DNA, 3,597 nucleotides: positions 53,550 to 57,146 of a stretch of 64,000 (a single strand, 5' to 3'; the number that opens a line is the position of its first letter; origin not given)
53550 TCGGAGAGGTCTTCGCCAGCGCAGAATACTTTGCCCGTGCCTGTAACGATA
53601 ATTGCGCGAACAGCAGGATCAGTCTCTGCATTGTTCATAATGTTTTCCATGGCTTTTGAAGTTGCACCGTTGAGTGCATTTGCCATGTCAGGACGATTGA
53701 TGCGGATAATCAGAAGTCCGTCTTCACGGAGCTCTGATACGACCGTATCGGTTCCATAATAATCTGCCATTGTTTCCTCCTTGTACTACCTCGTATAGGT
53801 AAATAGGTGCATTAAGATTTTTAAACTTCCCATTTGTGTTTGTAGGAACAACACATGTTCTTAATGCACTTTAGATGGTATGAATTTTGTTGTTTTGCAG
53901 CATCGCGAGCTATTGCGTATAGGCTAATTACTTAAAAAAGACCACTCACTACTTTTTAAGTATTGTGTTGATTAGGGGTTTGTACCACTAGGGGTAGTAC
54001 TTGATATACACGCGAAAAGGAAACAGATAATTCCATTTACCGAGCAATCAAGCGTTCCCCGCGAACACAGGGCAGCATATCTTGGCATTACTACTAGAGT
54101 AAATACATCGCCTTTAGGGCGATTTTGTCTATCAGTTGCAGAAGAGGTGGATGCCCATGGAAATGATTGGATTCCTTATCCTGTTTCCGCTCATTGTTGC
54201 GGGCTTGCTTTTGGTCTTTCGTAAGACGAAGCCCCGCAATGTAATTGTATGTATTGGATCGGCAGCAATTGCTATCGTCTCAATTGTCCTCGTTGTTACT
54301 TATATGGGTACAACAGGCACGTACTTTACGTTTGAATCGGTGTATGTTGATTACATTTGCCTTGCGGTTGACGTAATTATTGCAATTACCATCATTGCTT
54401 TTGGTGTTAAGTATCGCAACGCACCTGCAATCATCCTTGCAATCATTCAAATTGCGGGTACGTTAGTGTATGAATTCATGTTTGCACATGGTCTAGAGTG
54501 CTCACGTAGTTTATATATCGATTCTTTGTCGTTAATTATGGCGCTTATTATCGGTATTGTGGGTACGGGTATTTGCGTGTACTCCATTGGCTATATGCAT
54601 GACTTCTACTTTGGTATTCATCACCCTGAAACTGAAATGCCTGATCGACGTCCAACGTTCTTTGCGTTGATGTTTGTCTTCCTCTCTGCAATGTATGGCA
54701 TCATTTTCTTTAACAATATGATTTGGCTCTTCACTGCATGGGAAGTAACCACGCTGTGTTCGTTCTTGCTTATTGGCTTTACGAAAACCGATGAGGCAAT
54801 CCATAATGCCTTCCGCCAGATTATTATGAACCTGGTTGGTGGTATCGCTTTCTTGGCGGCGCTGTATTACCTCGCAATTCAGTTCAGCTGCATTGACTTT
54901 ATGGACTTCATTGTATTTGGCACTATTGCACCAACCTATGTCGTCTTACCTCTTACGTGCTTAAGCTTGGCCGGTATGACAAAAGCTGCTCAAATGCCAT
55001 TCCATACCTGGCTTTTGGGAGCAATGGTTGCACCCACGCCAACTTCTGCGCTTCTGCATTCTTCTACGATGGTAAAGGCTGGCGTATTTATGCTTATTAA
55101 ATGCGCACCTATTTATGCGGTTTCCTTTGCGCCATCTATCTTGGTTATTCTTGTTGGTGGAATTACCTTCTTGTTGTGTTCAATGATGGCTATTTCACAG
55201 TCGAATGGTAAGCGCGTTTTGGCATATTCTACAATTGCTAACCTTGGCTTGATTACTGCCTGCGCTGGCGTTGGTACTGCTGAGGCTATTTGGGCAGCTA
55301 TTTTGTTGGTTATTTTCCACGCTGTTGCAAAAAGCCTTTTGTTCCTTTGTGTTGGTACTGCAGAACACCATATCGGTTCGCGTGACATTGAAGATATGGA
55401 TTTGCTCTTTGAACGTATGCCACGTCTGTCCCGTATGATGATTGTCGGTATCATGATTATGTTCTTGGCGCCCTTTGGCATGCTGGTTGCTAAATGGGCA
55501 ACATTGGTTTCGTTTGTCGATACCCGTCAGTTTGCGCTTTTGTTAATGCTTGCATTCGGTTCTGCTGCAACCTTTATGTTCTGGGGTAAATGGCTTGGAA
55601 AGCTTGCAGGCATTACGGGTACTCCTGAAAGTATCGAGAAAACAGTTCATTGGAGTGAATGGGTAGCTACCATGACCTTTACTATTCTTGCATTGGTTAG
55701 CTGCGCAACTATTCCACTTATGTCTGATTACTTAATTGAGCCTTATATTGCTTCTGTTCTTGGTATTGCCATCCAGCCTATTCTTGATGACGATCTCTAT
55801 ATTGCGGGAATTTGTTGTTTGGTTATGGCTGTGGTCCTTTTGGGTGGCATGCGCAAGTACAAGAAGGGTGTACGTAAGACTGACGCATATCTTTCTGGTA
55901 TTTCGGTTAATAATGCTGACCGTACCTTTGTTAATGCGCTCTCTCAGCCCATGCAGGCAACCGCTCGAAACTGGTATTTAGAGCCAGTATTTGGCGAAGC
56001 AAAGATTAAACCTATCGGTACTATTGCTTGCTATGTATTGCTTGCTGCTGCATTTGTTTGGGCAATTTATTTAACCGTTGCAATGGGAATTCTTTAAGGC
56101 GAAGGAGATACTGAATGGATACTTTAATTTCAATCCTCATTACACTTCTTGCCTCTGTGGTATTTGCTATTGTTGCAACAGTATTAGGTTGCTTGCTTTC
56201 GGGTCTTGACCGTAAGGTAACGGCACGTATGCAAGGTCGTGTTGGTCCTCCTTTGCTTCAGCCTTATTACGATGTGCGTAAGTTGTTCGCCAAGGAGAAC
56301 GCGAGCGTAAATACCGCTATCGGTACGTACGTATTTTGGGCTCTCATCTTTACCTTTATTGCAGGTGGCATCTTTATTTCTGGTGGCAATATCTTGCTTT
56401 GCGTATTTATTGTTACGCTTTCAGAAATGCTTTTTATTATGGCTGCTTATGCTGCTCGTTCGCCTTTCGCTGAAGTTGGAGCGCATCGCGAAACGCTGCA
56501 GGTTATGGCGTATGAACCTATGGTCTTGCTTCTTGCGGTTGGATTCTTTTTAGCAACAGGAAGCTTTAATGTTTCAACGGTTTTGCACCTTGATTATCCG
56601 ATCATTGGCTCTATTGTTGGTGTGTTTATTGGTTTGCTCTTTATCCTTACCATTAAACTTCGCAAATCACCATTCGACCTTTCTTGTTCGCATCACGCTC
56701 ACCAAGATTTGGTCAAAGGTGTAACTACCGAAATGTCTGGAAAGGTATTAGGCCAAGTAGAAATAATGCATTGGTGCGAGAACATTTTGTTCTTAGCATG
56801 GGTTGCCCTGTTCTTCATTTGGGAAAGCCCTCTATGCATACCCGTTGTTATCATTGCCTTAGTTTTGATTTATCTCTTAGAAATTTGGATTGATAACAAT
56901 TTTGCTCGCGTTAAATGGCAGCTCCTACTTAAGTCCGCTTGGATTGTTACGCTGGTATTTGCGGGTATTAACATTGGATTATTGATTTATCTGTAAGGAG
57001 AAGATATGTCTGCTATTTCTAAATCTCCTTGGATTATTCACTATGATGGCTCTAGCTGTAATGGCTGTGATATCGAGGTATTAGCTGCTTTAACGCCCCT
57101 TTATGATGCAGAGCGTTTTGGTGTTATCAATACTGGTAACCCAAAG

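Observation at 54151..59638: Complete six-subunit Ech-type (group 4) energy-converting [NiFe] hydrogenase operon whose EchD and EchF carry Ala/Lys/Glu-rich tails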

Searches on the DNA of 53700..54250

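Call 54: search_rna_families(source=window, start=53700, end=54250, threshold=evalue, max_evalue=1)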
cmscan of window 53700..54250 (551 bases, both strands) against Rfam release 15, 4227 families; matches with E-value up to 1: 0.
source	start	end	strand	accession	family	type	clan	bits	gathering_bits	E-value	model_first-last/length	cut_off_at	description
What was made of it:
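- Tried and rejected: No Rfam match (call 54).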

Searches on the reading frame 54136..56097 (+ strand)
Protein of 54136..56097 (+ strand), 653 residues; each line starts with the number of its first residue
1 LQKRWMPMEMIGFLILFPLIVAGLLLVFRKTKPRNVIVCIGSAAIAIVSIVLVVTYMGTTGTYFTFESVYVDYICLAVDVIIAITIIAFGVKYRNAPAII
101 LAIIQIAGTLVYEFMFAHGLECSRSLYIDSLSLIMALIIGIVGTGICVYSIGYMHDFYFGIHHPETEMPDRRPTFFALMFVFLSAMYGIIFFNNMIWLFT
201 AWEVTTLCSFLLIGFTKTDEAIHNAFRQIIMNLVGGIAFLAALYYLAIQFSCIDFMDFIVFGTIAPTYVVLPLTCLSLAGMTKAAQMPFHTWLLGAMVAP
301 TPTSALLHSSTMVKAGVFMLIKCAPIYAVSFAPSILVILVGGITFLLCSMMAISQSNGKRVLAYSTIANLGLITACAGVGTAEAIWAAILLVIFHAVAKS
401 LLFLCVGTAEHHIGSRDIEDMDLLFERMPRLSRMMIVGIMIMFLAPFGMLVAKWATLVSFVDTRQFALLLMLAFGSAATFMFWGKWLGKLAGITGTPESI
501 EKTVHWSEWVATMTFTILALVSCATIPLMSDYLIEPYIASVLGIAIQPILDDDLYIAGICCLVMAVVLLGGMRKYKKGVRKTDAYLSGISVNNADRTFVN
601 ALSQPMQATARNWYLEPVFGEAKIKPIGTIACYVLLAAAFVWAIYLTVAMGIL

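Call 3: search_protein_families(library=pfam, proteins=[window:54136-56097:+])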
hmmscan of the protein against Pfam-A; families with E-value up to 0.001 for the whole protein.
window:54136-56097:+ (653 aa): 2 families
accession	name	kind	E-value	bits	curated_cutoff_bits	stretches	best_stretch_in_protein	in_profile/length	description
PF00361.26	Proton_antipo_M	-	1.2e-46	159.8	21.5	1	193-476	2-291/294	NADH:quinone oxidoreductase/Mrp antiporter, TM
PF00662.26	Proton_antipo_N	-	8.5e-10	38.8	24.5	1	118-156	5-43/51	NADH-Ubiquinone oxidoreductase (complex I), chain 5 N-terminus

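Call 4: search_protein_families(library=ncbifam, proteins=[window:54136-56097:+])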
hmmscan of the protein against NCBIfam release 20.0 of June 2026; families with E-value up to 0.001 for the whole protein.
window:54136-56097:+ (653 aa): 68 families (the best 25 are shown)
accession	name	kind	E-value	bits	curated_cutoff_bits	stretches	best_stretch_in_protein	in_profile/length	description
NF009287.0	PRK12647.1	equivalog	3.6e-75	254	937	1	108-570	54-511/773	putative monovalent cation/H+ antiporter subunit A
TIGR01974.1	NDH_I_L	subfamily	1.2e-69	235.8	407.5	1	102-632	54-574/630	NADH-quinone oxidoreductase subunit L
NF009284.0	PRK12644.1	equivalog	6.8e-68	229.6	962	1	113-603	57-547/975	Na+/H+ antiporter subunit A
NF005141.0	PRK06590.1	equivalog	1.2e-67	229.3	556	1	98-630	48-552/615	NADH-quinone oxidoreductase subunit L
NF009290.0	PRK12650.1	equivalog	1.8e-63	214.8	980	1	83-522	33-468/966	DUF4040 family protein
NF009288.0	PRK12648.1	equivalog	5.1e-62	210.2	1104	1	84-446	35-383/954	monovalent cation/H+ antiporter subunit A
NF005097.0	PRK06525.1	equivalog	5.6e-62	210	430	1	126-523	72-467/480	hydrogenase 4 subunit D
NF009285.0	PRK12645.1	equivalog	5.6e-58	196.9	1028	1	63-546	22-513/804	Na+/H+ antiporter subunit A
TIGR00940.1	2a6301s01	subfamily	6.7e-55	186.7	920.45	1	99-545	44-505/793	monovalent cation:proton antiporter subunit A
NF009286.0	PRK12646.1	equivalog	9.3e-50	169.9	1063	1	113-471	61-429/800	DUF4040 family protein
NF009289.0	PRK12649.1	equivalog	1.1e-40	139.8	1117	1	85-449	40-398/789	putative monovalent cation/H+ antiporter subunit A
NF005086.0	PRK06521.1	equivalog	3.7e-40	138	667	1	93-477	42-431/669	hydrogenase 4 subunit B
NF005626.0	PRK07376.1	equivalog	8.6e-40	136.7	963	1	85-482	43-447/675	NAD(P)H-quinone oxidoreductase subunit 5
NF005633.0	PRK07390.1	subfamily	4.4e-39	134.6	676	1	103-522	62-470/613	NAD(P)H-quinone oxidoreductase subunit F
NF040617.1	F420_dehyd_FpoL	exception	2.7e-38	132.1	1050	2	280-449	241-411/669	F420H2 dehydrogenase subunit FpoL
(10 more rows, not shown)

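Call 65: search_solved_structures(query=window:54157-56097:+, max_evalue=1e-20)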
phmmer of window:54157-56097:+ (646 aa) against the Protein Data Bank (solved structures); distinct sequences matched with E-value up to 1e-20: 38.
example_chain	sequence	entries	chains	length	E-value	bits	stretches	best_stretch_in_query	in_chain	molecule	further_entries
6z16_A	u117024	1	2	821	3.3e-45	158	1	112-541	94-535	Multisubunit Na+/H+ antiporter, A subunit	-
7qru_A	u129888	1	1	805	3.7e-40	141.4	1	94-476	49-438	Na+/H+ antiporter subunit A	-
7d3u_A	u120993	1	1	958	8.3e-40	140.2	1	105-535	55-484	Monovalent Na+/H+ antiporter subunit A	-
5lnk_L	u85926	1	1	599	1.6e-38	135.9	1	135-442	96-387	Mitochondrial complex I, ND5 subunit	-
6q9b_D5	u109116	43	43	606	1.6e-38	135.9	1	135-442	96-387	NADH-ubiquinone oxidoreductase chain 5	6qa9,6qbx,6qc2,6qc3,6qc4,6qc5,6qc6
5cod_L1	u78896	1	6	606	2.3e-38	135.4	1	135-442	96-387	NADH-ubiquinone oxidoreductase chain 5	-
5lc5_L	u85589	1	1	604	3.1e-38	135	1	167-442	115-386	NADH-ubiquinone oxidoreductase chain 5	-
9w2u_L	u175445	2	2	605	3.1e-38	135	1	167-442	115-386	NADH-ubiquinone oxidoreductase chain 5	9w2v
5ldw_L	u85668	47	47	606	3.1e-38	135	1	167-442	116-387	NADH-ubiquinone oxidoreductase chain 5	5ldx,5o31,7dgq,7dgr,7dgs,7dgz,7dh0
9ti4_l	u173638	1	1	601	4.7e-37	131.1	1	167-440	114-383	NADH-ubiquinone oxidoreductase chain 5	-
9cwt_l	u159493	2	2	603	4.7e-37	131.1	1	167-440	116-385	NADH-ubiquinone oxidoreductase chain 5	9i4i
8e9g_L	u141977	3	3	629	5.9e-37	130.8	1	105-407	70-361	NADH-quinone oxidoreductase, L subunit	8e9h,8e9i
7v2d_l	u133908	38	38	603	6e-37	130.8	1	106-465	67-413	NADH-ubiquinone oxidoreductase chain 5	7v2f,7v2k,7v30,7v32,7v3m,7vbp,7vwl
7v2c_l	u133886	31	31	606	6e-37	130.7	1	106-465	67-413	NADH-ubiquinone oxidoreductase chain 5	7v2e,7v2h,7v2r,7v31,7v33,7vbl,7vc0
5gpn_j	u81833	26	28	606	9.7e-37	130.1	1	106-465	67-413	NADH-ubiquinone oxidoreductase chain 5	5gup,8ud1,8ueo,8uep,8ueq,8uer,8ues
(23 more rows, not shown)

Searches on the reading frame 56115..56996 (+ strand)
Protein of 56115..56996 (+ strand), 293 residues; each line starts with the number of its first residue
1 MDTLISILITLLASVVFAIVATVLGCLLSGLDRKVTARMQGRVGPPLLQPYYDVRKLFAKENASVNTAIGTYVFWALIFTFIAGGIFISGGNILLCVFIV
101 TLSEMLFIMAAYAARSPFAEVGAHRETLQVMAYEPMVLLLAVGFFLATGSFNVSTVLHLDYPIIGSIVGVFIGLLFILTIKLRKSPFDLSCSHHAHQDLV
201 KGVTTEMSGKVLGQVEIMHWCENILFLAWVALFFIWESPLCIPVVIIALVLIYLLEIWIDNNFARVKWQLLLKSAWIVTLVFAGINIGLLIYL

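Call 3: search_protein_families(library=pfam, proteins=[window:56115-56996:+])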
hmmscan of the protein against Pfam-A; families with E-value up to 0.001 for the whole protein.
window:56115-56996:+ (293 aa): 1 family
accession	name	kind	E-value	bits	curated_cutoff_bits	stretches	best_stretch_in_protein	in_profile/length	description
PF00146.26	NADHdh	-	1.9e-41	142.8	27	1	15-289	5-296/298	NADH dehydrogenase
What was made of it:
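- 56115..56996 (+): echB: NuoH-like membrane subunit. Pfam PF00146 1.9e-41 (call 3).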

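Call 4: search_protein_families(library=ncbifam, proteins=[window:56115-56996:+])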
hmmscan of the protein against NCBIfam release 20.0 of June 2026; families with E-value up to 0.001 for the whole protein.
window:56115-56996:+ (293 aa): 6 families
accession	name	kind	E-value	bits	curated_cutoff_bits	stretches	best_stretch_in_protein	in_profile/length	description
NF004741.0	PRK06076.1-2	equivalog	1.8e-20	73.4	305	1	10-289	20-328/337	NADH-quinone oxidoreductase subunit NuoH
NF004740.0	PRK06076.1-1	equivalog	3.7e-13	49.7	399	1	4-287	8-313/325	NADH-quinone oxidoreductase subunit NuoH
NF040610.1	F420_dehyd_FpoH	exception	6.5e-10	38.9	475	1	6-255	9-288/339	F420H2 dehydrogenase subunit FpoH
NF004743.0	PRK06076.1-4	equivalog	1.8e-08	33.7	494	1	102-209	136-242/433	NADH-quinone oxidoreductase subunit NuoH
NF004745.0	PRK06076.1-6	equivalog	9.4e-08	31.7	450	1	4-281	9-320/341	NADH-quinone oxidoreductase subunit NuoH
NF004742.0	PRK06076.1-3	equivalog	2.8e-06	26.8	531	1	6-283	20-337/356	NADH-quinone oxidoreductase subunit NuoH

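Call 66: search_solved_structures(query=window:56115-56996:+, max_evalue=1e-10)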
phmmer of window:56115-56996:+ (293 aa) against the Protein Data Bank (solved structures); distinct sequences matched with E-value up to 1e-10: 4.
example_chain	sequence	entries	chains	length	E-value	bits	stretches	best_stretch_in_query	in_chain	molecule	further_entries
6cfw_M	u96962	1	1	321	3.1e-18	69.9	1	11-259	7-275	Mbh13 NADH dehydrogenase subunit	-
7z0s_D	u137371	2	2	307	3.1e-14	56.8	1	12-276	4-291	Formate hydrogenlyase subunit 4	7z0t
6u8y_M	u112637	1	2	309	6.7e-13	52.4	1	12-266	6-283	NADH dehydrogenase subunit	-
7nyh_H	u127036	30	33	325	1.9e-11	47.6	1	3-287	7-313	NADH-quinone oxidoreductase subunit H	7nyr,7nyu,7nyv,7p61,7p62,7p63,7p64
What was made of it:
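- On Group 4 (energy-converting, complex-I-like) [NiFe] hydrogenase: Supported by Pfam and PDB matches (calls 3, 65, 66).
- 56115..56996 (+): Solved relatives are MbhM (6cfw_M, 3e-18) and HycD (7z0s_D, 3e-14) (call 66).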
